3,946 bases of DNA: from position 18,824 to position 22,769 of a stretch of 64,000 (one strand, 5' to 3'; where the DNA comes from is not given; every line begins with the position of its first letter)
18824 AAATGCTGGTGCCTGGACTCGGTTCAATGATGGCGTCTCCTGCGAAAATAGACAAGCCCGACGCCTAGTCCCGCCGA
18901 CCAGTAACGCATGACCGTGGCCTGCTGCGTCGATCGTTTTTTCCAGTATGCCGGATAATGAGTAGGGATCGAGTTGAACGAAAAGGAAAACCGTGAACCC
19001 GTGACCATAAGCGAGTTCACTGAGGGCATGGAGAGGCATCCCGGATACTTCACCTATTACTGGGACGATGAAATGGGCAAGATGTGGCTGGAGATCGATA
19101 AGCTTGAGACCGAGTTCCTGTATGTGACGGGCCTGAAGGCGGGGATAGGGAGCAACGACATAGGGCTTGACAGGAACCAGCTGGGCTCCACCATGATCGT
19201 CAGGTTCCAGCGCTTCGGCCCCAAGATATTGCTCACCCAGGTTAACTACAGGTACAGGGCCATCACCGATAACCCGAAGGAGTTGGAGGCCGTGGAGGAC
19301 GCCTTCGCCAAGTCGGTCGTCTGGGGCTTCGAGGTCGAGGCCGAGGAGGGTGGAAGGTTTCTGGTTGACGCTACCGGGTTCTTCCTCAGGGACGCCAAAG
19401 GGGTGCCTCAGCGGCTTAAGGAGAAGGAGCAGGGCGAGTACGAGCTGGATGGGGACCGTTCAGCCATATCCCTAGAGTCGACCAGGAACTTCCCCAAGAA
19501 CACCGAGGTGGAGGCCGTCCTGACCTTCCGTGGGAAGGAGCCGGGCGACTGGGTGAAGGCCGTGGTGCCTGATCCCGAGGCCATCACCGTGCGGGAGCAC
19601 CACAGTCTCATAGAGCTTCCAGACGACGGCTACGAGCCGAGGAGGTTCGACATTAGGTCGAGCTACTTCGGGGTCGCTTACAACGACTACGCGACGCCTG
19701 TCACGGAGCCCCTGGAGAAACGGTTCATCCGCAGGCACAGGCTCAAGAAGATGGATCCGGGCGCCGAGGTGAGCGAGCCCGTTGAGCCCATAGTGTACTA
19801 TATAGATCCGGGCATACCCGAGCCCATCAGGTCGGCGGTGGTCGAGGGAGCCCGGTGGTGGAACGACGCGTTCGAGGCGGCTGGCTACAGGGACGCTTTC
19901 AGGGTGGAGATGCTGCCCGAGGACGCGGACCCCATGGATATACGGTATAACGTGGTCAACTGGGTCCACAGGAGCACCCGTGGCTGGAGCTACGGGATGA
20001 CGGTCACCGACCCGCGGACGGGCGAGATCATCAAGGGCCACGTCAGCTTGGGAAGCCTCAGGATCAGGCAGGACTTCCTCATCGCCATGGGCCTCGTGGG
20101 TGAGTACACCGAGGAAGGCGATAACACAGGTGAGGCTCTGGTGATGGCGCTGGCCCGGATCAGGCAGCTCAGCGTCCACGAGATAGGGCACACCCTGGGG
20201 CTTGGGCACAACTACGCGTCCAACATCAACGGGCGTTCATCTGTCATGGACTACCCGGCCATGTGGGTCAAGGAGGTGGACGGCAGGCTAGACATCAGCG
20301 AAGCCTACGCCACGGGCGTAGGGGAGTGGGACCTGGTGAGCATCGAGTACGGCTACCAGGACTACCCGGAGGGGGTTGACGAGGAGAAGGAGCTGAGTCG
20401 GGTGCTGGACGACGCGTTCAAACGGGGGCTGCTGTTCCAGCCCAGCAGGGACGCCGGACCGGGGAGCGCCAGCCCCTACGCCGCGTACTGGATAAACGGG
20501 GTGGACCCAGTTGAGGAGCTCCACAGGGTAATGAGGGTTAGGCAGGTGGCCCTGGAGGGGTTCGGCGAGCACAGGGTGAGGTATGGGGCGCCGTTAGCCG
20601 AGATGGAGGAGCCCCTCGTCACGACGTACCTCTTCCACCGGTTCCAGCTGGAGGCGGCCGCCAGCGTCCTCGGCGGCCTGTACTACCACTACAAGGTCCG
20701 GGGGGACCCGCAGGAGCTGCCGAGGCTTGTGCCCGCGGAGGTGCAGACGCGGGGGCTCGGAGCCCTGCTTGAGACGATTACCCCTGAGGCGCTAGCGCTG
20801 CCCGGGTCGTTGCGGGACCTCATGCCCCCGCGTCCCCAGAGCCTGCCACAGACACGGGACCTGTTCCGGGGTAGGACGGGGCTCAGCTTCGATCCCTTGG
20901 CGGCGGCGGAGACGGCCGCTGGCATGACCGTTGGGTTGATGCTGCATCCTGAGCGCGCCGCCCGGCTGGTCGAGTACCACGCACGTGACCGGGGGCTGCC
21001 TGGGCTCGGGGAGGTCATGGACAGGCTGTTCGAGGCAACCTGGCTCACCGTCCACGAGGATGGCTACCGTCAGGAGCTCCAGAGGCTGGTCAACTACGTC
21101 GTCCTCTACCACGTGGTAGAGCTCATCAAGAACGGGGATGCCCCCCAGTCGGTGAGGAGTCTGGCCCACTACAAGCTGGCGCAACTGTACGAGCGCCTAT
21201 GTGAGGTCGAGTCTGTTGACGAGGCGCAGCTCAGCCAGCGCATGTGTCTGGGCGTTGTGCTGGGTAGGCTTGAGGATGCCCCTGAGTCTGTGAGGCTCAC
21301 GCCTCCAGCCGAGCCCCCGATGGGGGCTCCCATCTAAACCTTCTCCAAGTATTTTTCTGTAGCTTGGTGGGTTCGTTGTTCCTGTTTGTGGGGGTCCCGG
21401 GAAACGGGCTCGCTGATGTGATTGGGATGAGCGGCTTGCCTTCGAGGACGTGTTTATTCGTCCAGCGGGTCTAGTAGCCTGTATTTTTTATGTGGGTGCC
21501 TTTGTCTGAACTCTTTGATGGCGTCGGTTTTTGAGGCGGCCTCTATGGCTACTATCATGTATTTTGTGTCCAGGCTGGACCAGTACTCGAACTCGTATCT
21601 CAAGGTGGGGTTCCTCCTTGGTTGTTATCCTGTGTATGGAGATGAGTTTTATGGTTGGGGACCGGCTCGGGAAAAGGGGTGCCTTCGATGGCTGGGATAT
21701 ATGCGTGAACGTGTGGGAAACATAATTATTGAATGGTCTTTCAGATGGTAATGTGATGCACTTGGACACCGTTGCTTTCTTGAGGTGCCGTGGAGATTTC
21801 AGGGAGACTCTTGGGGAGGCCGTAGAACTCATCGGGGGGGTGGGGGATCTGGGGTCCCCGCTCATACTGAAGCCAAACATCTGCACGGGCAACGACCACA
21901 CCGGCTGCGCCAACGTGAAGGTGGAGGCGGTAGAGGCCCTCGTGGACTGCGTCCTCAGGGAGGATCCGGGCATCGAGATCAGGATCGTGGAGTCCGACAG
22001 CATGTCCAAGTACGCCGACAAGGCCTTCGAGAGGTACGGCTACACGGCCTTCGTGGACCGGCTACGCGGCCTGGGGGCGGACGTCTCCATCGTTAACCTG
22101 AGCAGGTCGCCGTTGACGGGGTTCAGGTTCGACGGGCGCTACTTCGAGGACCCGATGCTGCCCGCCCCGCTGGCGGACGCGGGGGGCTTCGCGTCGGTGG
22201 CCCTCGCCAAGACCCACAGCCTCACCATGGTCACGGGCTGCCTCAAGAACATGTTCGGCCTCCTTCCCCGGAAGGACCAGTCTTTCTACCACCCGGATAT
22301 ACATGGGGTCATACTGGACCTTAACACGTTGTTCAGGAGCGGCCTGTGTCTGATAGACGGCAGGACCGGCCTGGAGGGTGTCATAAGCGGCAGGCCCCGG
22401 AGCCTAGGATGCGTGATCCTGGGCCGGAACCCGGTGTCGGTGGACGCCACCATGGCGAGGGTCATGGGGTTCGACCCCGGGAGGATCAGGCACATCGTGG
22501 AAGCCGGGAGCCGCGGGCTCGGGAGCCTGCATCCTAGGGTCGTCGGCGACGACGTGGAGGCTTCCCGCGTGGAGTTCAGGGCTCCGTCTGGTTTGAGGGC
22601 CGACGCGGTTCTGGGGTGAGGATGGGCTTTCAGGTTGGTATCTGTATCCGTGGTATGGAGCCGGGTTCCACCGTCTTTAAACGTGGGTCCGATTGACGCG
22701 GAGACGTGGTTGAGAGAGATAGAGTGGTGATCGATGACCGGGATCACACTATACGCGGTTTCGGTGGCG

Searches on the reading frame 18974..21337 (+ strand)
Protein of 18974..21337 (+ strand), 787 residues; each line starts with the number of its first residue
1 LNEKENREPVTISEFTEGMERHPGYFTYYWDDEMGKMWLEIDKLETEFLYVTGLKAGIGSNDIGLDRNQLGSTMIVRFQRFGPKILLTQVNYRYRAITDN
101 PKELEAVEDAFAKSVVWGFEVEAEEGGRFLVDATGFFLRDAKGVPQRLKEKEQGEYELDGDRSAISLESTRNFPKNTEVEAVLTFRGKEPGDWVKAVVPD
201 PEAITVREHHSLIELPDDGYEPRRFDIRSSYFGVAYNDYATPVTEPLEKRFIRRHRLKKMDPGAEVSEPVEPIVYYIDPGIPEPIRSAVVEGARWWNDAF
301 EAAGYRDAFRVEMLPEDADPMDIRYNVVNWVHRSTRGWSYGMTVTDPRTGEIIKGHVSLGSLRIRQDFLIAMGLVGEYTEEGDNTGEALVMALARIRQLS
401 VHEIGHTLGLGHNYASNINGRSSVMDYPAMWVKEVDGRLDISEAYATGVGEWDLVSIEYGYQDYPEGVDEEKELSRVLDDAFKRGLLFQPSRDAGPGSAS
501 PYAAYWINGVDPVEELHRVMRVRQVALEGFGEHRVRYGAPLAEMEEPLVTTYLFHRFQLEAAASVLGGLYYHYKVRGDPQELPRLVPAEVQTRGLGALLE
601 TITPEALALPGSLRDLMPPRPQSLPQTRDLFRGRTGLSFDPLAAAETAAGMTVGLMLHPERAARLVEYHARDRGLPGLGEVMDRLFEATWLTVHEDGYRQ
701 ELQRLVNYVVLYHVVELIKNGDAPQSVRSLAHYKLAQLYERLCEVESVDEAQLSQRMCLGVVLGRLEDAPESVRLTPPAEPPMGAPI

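Call 22: search_protein_families(library=pfam, proteins=[window:18974-21337:+], max_evalue=0.01)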
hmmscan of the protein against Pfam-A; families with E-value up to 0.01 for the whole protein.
window:18974-21337:+ (787 aa): 4 families
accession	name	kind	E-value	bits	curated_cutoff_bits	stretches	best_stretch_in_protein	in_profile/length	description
PF16313.11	DUF4953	-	9.1e-52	176.6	24.2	1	391-692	8-312/316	Met-zincin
PF17148.9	DUF5117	-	2.6e-37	128.9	27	1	69-259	2-188/189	Domain of unknown function (DUF5117)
PF17162.9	DUF5118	-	0.00027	21.1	27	1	14-56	6-49/50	Domain of unknown function (DUF5118)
PF00413.30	Peptidase_M10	-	0.0072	16.6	24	0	396-415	108-127/159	Matrixin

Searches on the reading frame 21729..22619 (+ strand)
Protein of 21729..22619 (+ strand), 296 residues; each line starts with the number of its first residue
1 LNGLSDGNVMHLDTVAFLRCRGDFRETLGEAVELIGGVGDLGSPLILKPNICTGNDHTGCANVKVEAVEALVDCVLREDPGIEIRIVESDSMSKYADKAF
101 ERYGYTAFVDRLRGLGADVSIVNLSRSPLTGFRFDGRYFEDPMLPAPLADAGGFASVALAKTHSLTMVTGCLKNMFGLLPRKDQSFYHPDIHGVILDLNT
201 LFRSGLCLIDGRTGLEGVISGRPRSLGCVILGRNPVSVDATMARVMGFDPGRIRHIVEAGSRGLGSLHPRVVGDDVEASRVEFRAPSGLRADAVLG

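Call 19: search_protein_families(library=pfam, proteins=[window:21729-22619:+], max_evalue=0.01)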
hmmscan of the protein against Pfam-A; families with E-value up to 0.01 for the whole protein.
window:21729-22619:+ (296 aa): 1 family
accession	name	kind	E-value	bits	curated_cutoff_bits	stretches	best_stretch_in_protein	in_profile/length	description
PF04015.17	DUF362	-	3.1e-30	106.2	24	1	46-244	2-200/200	Domain of unknown function (DUF362)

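Call 53: find_encoding_contigs(protein=window:21756-22619:+, flank=10000, max_places=10)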
Protein window:21756-22619:+ (287 aa): no gene with exactly this product is on record in the collection.
